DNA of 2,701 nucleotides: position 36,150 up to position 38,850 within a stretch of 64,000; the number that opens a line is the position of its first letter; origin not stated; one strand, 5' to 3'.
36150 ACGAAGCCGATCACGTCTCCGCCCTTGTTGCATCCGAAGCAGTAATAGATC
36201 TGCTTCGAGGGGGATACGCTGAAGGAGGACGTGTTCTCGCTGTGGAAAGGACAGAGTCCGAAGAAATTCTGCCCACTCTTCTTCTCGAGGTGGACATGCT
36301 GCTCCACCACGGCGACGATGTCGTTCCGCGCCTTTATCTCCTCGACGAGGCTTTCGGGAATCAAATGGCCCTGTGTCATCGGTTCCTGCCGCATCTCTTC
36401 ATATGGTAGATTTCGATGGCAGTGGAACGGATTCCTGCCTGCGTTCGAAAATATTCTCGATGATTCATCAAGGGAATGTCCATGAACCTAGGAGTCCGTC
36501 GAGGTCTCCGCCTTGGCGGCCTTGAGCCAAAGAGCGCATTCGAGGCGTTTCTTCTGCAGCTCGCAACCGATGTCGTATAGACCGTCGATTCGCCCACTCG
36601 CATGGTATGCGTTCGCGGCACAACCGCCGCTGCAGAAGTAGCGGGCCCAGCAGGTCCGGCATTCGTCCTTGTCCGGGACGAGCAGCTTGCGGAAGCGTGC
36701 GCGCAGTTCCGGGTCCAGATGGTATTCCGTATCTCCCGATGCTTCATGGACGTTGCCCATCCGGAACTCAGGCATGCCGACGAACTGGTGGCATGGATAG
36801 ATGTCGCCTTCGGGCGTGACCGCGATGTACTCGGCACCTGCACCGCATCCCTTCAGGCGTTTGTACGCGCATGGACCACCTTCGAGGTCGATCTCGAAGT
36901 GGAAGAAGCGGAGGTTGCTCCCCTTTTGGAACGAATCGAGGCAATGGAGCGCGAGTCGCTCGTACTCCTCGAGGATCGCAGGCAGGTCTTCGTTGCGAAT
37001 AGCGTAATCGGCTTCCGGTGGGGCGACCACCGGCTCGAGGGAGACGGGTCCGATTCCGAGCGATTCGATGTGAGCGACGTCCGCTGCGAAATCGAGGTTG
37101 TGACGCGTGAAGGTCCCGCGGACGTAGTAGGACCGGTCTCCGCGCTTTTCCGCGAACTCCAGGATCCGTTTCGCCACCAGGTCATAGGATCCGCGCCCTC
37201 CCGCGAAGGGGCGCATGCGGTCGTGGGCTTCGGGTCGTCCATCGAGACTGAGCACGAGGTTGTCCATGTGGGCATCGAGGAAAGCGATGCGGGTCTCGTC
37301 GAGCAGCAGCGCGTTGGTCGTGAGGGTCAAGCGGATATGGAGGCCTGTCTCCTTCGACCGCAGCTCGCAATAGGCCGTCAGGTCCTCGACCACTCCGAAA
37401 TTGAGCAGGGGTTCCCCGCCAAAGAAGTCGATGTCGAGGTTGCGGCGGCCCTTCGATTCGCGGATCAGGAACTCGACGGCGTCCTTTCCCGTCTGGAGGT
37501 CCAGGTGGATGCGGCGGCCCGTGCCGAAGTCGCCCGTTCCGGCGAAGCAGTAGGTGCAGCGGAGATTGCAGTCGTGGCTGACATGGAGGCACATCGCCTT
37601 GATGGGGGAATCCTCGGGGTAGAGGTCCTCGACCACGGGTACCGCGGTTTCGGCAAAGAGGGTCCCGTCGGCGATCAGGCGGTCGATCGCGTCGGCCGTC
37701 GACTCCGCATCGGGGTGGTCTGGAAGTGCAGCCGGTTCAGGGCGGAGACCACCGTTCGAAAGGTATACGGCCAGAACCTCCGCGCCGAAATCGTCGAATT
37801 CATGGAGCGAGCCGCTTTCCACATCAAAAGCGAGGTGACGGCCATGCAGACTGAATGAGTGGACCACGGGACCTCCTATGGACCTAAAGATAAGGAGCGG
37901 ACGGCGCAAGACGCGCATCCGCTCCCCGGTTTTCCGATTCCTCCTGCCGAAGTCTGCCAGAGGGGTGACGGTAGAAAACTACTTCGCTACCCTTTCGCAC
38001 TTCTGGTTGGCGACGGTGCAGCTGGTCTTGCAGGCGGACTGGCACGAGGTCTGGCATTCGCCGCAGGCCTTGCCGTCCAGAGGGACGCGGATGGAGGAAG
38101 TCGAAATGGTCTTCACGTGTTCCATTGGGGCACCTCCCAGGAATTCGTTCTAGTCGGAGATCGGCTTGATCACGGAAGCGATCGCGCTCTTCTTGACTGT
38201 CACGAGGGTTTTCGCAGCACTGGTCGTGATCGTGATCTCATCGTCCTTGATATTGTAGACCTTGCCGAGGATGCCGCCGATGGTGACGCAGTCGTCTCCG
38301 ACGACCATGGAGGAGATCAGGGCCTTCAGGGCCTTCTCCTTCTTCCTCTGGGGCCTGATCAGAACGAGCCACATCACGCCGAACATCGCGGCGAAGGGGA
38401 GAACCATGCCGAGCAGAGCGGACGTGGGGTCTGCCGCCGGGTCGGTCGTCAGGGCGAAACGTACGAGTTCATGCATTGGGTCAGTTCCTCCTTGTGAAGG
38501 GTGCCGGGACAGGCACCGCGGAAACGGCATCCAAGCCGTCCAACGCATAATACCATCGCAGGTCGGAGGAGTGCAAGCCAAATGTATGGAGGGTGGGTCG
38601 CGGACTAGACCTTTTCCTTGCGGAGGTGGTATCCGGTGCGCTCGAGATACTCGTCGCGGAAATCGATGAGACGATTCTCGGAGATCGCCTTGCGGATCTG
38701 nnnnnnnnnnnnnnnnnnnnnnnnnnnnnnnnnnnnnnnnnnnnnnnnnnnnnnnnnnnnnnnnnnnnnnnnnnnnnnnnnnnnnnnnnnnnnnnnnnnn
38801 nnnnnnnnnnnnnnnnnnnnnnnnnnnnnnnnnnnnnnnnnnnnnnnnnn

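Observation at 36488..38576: Unlisted SCIFF six-cysteine RiPP precursor plus radical-SAM maturase inside the queA-tgt-yajC housekeeping string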

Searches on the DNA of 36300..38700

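Call 49: search_rna_families(source=window, start=36300, end=38700, threshold=evalue, max_evalue=1)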
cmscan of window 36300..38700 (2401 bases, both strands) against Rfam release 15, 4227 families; matches with E-value up to 1: 0.
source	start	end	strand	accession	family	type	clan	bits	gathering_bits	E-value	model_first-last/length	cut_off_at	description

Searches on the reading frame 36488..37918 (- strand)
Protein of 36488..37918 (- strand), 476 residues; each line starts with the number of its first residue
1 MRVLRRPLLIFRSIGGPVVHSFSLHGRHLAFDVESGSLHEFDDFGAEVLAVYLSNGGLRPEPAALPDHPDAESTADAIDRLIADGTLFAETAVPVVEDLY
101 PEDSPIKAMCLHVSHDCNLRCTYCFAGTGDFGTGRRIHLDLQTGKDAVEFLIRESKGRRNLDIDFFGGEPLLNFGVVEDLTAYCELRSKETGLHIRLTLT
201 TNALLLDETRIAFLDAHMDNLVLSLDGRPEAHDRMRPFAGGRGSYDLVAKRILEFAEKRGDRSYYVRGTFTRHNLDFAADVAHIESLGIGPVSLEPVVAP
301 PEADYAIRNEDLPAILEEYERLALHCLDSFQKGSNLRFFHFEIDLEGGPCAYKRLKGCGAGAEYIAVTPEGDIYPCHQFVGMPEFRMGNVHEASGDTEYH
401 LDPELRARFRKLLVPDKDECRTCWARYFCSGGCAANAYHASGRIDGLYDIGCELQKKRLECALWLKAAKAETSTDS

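Call 3: search_protein_families(library=ncbifam, proteins=[window:36488-37918:-], max_evalue=0.01)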
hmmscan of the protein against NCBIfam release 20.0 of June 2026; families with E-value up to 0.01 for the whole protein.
window:36488-37918:- (476 aa): 71 families (the best 25 are shown)
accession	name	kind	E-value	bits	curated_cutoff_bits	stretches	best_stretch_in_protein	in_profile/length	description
TIGR03974.1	rSAM_six_Cys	equivalog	6.5e-163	542.8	425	1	19-467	1-450/451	thioether cross-link-forming SCIFF peptide maturase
NF040492.1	not_ScfB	exception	2e-128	429.1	855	1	19-467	4-449/450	ScfB-related radical SAM/SPASM orphan maturase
TIGR03906.1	quino_hemo_SAM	equivalog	2.9e-75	253.7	453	1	19-442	3-423/467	quinohemoprotein amine dehydrogenase maturation protein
TIGR04064.1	rSAM_nif11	equivalog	8.4e-70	235.7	518.7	2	67-254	39-223/459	nif11-like peptide radical SAM maturase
NF047865.1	rSAM_PapB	equivalog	3.2e-69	233.7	340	1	106-444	2-327/330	PapB family radical SAM/SPASM ranthipeptide maturase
TIGR04068.1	rSAM_ocin_clost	equivalog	1.1e-37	130.1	500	2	103-258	80-235/462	Cys-rich peptide radical SAM maturase CcpM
TIGR04280.1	geopep_mat_rSAM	hypoth_equivalog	2.8e-33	115.5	400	1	109-447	86-406/428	geopeptide radical SAM maturase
TIGR04163.1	rSAM_cobopep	equivalog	5.3e-30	104.5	375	1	107-470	64-423/428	peptide-modifying radical SAM enzyme CbpB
NF038107.1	rSAM_NF038107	equivalog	1e-29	103.6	600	2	112-276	90-254/444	Cys-every-fifth radical SAM/SPASM peptide maturase CefB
NF041298.1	rSAM_mat_DynA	equivalog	2.9e-27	95.6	450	1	114-445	8-333/356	dynobactin maturation radical SAM/SPASM protein DynA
TIGR03978.1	rSAM_paired_1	equivalog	4e-27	95.1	370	1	113-446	89-429/466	His-Xaa-Ser system radical SAM maturase HxsB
TIGR03942.1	sulfatase_rSAM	equivalog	8.9e-27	94.1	349.45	1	112-441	6-332/363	anaerobic sulfatase maturase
TIGR04115.1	rSAM_Cxxx_rpt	equivalog_domain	1.1e-26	94.2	350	1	107-458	2-352/359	radical SAM peptide maturase, CXXX-repeat target family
TIGR03962.1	mycofact_rSAM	equivalog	5.3e-22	78.5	265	1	108-446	13-326/339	mycofactocin radical SAM maturase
TIGR04148.1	GG_samocin_CFB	equivalog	8e-22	78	300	1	106-256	16-171/411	radical SAM peptide maturase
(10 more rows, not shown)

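Call 4: search_protein_families(library=pfam, proteins=[window:36488-37918:-], max_evalue=0.01)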
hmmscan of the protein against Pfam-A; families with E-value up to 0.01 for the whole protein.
window:36488-37918:- (476 aa): 3 families
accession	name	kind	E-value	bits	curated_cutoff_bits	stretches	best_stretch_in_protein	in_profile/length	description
PF04055.27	Radical_SAM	-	2.1e-13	51.2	29.5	1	113-258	3-139/166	Radical SAM superfamily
PF13353.11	Fer4_12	-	6.6e-08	33.4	22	1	110-244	8-131/137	4Fe-4S single cluster domain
PF13186.11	SPASM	-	1.5e-06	28.8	21.5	1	358-424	1-67/67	Iron-sulfur cluster-binding domain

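Call 7: search_solved_structures(query=window:36488-37918:-, show_alignments=1)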
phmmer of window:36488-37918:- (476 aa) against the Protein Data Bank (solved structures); distinct sequences matched with E-value up to 0.001: 7.
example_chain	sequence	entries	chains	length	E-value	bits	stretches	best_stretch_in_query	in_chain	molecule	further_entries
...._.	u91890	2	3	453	8e-140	470.1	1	18-468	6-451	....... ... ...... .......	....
4k37_A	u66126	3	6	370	1.5e-14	56.9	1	105-434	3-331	Anaerobic sulfatase-maturating enzyme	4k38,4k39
4k36_A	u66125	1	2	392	1.9e-14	56.6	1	105-434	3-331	Anaerobic sulfatase-maturating enzyme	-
8vpo_A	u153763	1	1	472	7.3e-09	38.2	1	105-277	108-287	Radical SAM core domain-containing protein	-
5v1q_A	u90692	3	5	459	2.8e-08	36.3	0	109-214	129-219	Radical SAM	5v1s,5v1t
6c8v_A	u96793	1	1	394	1e-07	34.4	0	354-472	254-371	Coenzyme PQQ synthesis protein E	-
9gm3_A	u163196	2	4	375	8e-06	28.2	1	109-249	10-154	ChlB radical SAM domain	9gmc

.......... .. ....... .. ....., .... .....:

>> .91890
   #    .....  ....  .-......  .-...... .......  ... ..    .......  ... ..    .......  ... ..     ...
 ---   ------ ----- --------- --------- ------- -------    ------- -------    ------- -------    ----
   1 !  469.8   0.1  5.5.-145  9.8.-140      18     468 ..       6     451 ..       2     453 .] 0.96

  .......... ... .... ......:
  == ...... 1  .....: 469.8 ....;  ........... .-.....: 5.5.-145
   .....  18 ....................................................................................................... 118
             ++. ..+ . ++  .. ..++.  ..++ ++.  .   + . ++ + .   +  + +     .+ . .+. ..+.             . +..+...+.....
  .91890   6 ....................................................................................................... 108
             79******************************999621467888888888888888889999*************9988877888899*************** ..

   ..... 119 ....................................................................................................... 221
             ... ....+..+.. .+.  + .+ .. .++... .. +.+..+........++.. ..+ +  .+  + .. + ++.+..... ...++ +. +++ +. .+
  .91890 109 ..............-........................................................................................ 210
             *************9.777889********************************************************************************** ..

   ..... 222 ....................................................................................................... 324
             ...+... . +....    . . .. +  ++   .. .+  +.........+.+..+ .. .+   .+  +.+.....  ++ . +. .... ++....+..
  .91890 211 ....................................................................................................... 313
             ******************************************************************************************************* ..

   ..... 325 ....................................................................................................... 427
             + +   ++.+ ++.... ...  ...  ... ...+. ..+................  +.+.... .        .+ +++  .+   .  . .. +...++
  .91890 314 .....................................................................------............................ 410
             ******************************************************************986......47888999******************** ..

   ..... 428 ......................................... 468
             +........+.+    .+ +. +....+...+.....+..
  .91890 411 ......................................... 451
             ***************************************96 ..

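Call 9: find_related_loci(query=window:36488-37918:-, collection=genome_contigs, flank=6000)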
Query window:36488-37918:- (476 aa) in genome_contigs; peptide patterns used: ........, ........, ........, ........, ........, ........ (x = any residue, [..] = any of these).
600 stretches matched a pattern (row limit reached: there are more); 594 encode a relative of the query (tblastn E <= 1e-3); the best 80 are kept; 80 distinct loci.
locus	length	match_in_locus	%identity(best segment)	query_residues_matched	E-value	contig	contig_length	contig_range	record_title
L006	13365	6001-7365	80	17-471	0e+0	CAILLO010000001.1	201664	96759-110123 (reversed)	MAG: uncultured Clostridiales bacterium isolate AlinenLipids_bin-6025 genome assembly, contig: bin-6025:01/82, whole gen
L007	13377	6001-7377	57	18-476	5e-173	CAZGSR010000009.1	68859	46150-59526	MAG TPA_asm: uncultured Mageeibacillus sp. isolate binchicken_co27_475 genome assembly, contig: NODE_638_length_68859_co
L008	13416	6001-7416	56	2-475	7e-169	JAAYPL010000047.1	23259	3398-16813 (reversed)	MAG: Clostridiaceae bacterium isolate AS22ysBPME_212 47401_AS22, whole genome shotgun sequence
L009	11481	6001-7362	56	9-467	1e-165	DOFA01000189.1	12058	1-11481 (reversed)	MAG TPA_asm: Clostridiales bacterium isolate UBA11385 contig_45037, whole genome shotgun sequence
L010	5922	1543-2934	53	17-476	1e-166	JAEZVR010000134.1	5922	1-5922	MAG: Bacillota bacterium isolate OH_PFB_131 k127_1367531, whole genome shotgun sequence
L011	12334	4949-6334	55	15-476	2e-164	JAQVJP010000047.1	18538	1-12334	MAG: Eubacteriales bacterium isolate STE_66 NODE_6734_length_18538_cov_10.637336_Sandtown_E, whole genome shotgun sequen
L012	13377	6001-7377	53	18-471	9e-162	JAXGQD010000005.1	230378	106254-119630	MAG: Oscillospiraceae bacterium isolate AnMBR.bin318 bin318_5, whole genome shotgun sequence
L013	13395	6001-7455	54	15-473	2e-161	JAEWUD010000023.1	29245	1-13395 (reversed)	MAG: Bacillota bacterium isolate OH_SDB_170 k127_787584, whole genome shotgun sequence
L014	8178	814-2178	52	18-467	3e-156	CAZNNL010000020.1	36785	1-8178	MAG TPA_asm: uncultured Oscillospiraceae bacterium isolate SRP192927_co5_669 genome assembly, contig: NODE_1009_length_3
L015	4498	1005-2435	51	15-465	1e-158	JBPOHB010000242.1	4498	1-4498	MAG: Bacillota bacterium isolate MAG_89 c_000000079105, whole genome shotgun sequence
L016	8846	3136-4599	50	8-469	1e-150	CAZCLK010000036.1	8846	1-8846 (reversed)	MAG TPA_asm: uncultured Oscillospiraceae bacterium isolate SRP192927_co7_442 genome assembly, contig: NODE_16878_length_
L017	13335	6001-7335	49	18-467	4e-146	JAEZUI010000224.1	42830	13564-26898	MAG: Bacillota bacterium isolate OH_PDB_83 k127_1457649, whole genome shotgun sequence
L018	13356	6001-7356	48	18-471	9e-146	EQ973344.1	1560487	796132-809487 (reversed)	Clostridium methylpentosum DSM 5476 Scfld6 genomic scaffold, whole genome shotgun sequence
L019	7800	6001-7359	48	18-475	2e-145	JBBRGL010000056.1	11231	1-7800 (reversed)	MAG: Peptostreptococcales bacterium isolate Co_metawrap_2623 Cmw_2623_k141_18117914_length_11231_cov_8.0000, whole genom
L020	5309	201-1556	50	18-471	2e-146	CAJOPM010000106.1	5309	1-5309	uncultured Eubacterium sp. isolate Rumen_Coassembly_mag_2168 genome assembly, contig: k87_6400661, whole genome shotgun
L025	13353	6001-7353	47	14-469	3e-142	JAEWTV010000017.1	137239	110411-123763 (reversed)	MAG: Bacillota bacterium isolate OH_SDB_158 k127_638066, whole genome shotgun sequence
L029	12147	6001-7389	49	15-468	4e-140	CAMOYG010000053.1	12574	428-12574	MAG: uncultured Lachnoclostridium sp. isolate SRR873603_bin.27_metaWRAP_v1.3_MAG genome assembly, contig: NODE_13980_len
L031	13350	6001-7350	47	18-469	3e-139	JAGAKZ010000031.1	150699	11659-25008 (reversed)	MAG: Oscillospiraceae bacterium isolate RGIG8538 Water_deer_Cecum-2__c203, whole genome shotgun sequence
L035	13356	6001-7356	48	18-471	4e-139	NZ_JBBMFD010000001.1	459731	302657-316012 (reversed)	Solibaculum intestinale strain CLA-JM-H44 CLAJMH44_contig_1_length_459731, whole genome shotgun sequence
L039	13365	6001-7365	47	11-470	2e-138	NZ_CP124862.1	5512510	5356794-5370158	Petroclostridium sp. X23 chromosome, complete genome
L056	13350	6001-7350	47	18-475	2e-137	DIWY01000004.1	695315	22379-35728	MAG TPA_asm: Christensenella sp. UBA6094 UBA6094_contig_3009, whole genome shotgun sequence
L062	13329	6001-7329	47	19-467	2e-137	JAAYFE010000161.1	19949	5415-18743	MAG: Tissierellia bacterium isolate AS07pgkLD_48 133566_AS07, whole genome shotgun sequence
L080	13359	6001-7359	46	18-468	2e-136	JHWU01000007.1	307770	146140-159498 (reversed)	Lachnospiraceae bacterium AD3010 T526DRAFT_scaffold00004.4_C, whole genome shotgun sequence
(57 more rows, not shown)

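Call 47: search_protein_families(library=pfam, proteins=[L018:7349-8167:+, L025:8688-10022:+, L035:7530-8429:+, L039:7851-9242:+, L056:7556-8851:+, L062:7410-9179:+, L029:7483-10005:+, L080:7619-9382:+, L017:8092-9492:+, L031:7459-9147:+], max_evalue=0.0001)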
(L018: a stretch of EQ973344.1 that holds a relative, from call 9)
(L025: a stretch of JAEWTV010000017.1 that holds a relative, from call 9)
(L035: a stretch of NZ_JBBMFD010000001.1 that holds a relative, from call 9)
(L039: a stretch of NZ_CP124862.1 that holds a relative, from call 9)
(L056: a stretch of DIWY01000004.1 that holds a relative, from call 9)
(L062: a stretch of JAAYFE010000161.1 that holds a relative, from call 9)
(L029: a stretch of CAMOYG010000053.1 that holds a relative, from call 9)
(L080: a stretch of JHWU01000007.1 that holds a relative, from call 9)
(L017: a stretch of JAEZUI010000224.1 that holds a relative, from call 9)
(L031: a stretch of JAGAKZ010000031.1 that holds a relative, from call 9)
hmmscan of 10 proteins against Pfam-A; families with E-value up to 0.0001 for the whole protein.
L018:7349-8167:+ (272 aa): 4 families
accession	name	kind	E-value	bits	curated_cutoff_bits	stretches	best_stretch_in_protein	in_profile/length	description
PF14748.11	P5CR_dimer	-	1.1e-28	100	25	1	167-270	2-105/105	Pyrroline-5-carboxylate reductase dimerisation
PF03807.23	F420_oxidored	-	6.8e-17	62.3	21.6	1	11-103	1-94/94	NADP oxidoreductase coenzyme F420-dependent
PF03446.21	NAD_binding_2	-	1.5e-09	38.5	21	1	11-100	1-92/161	NAD binding domain of 6-phosphogluconate dehydrogenase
PF02153.23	PDH_N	-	1.8e-05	24.7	26.5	1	30-101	7-79/154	Prephenate dehydrogenase, nucleotide-binding domain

L025:8688-10022:+ (444 aa): 5 families
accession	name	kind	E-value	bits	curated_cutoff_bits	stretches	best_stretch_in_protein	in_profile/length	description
PF22599.2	SecDF_P1_head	-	6.9e-24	84.4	27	1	139-242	8-113/114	SecDF, P1 head subdomain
PF02355.23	SecD_SecF_C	-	5.1e-21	75.4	20.5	1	245-414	13-184/189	Protein export membrane protein SecD/SecF, C-terminal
PF03176.21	MMPL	-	1.7e-10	40.8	20.5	1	267-406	147-292/333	MMPL family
PF00873.25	ACR_tran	-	8.1e-07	27.6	28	1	261-413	329-482/1021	AcrB/AcrD/AcrF family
PF21760.3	SecD_1st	-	8.7e-05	22.3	27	0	70-133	2-59/60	Protein translocase subunit SecDF, P1 domain, N-terminal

L035:7530-8429:+ (299 aa): 4 families
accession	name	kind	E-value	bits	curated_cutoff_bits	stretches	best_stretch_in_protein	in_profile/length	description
PF14748.11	P5CR_dimer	-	8.7e-35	119.6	25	1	193-297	1-105/105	Pyrroline-5-carboxylate reductase dimerisation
PF03807.23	F420_oxidored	-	3.4e-18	66.5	21.6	1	38-130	3-94/94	NADP oxidoreductase coenzyme F420-dependent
PF03446.21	NAD_binding_2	-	7.2e-09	36.3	21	1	38-127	3-92/161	NAD binding domain of 6-phosphogluconate dehydrogenase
PF02153.23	PDH_N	-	5e-05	23.3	26.5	1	63-128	13-79/154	Prephenate dehydrogenase, nucleotide-binding domain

L039:7851-9242:+ (463 aa): 1 family
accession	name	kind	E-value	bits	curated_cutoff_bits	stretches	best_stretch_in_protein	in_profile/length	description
PF00171.27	Aldedh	-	7.2e-25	87.9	23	1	7-271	27-292/461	Aldehyde dehydrogenase family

L056:7556-8851:+ (431 aa): 4 families
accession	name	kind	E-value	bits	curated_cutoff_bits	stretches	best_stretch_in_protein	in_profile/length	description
PF22599.2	SecDF_P1_head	-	7.2e-23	81.1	27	1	143-235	18-113/114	SecDF, P1 head subdomain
PF02355.23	SecD_SecF_C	-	2.4e-17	63.4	20.5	1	237-408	12-185/189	Protein export membrane protein SecD/SecF, C-terminal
PF21760.3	SecD_1st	-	6.5e-12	45.2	27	1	78-137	1-55/60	Protein translocase subunit SecDF, P1 domain, N-terminal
PF03176.21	MMPL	-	1.6e-06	27.7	20.5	1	257-399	144-292/333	MMPL family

L062:7410-9179:+ (589 aa): 3 families
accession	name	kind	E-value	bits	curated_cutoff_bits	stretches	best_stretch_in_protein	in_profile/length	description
PF17768.7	RecJ_OB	-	6.1e-28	97.5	27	1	463-585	1-105/107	RecJ OB domain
PF01368.27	DHH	-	1.1e-23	84.3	28.1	1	77-237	1-125/125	DHH family, N-terminal domain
PF02272.25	DHHA1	-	6.8e-17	62.2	25.9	1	355-449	2-99/102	DHHA1 domain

L029:7483-10005:+ (840 aa): 5 families
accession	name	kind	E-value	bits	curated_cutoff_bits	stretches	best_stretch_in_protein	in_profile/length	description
PF02355.23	SecD_SecF_C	-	2.8e-70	236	20.5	2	518-701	6-187/189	Protein export membrane protein SecD/SecF, C-terminal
PF22599.2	SecDF_P1_head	-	8.3e-28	97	27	1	115-215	17-113/114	SecDF, P1 head subdomain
PF03176.21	MMPL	-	2e-09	37.3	20.5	1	188-380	96-292/333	MMPL family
PF21760.3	SecD_1st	-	1.6e-07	31.1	27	1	61-114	3-57/60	Protein translocase subunit SecDF, P1 domain, N-terminal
PF07549.19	Sec_GG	-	2.1e-05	24.3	20.3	0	33-50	8-25/28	SecD/SecF GG Motif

L080:7619-9382:+ (587 aa): 3 families
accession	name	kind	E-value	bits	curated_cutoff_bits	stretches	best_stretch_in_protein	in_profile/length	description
PF17768.7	RecJ_OB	-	4.5e-30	104.3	27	1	475-583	1-105/107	RecJ OB domain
PF01368.27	DHH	-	1e-21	78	28.1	1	88-228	2-104/125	DHH family, N-terminal domain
PF02272.25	DHHA1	-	7.7e-12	46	25.9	1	364-460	2-98/102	DHHA1 domain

L017:8092-9492:+ (466 aa): 5 families
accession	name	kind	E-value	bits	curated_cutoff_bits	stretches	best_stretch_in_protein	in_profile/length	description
PF22599.2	SecDF_P1_head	-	5.7e-26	91.1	27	1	164-272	10-113/114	SecDF, P1 head subdomain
PF02355.23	SecD_SecF_C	-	7.1e-17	61.9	20.5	1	274-444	12-185/189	Protein export membrane protein SecD/SecF, C-terminal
PF03176.21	MMPL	-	8.7e-07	28.6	20.5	1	319-445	177-298/333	MMPL family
PF00873.25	ACR_tran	-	3.5e-05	22.2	28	1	241-437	281-481/1021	AcrB/AcrD/AcrF family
PF21760.3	SecD_1st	-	3.8e-05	23.5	27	1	93-158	1-60/60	Protein translocase subunit SecDF, P1 domain, N-terminal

L031:7459-9147:+ (562 aa): 2 families
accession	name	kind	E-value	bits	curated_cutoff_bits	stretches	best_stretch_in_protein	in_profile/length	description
PF00563.25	EAL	-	3.8e-72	242.9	31.3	1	316-548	4-236/236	EAL domain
PF00990.26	GGDEF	-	2.4e-36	125.4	23.8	1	141-292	1-159/161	Diguanylate cyclase, GGDEF domain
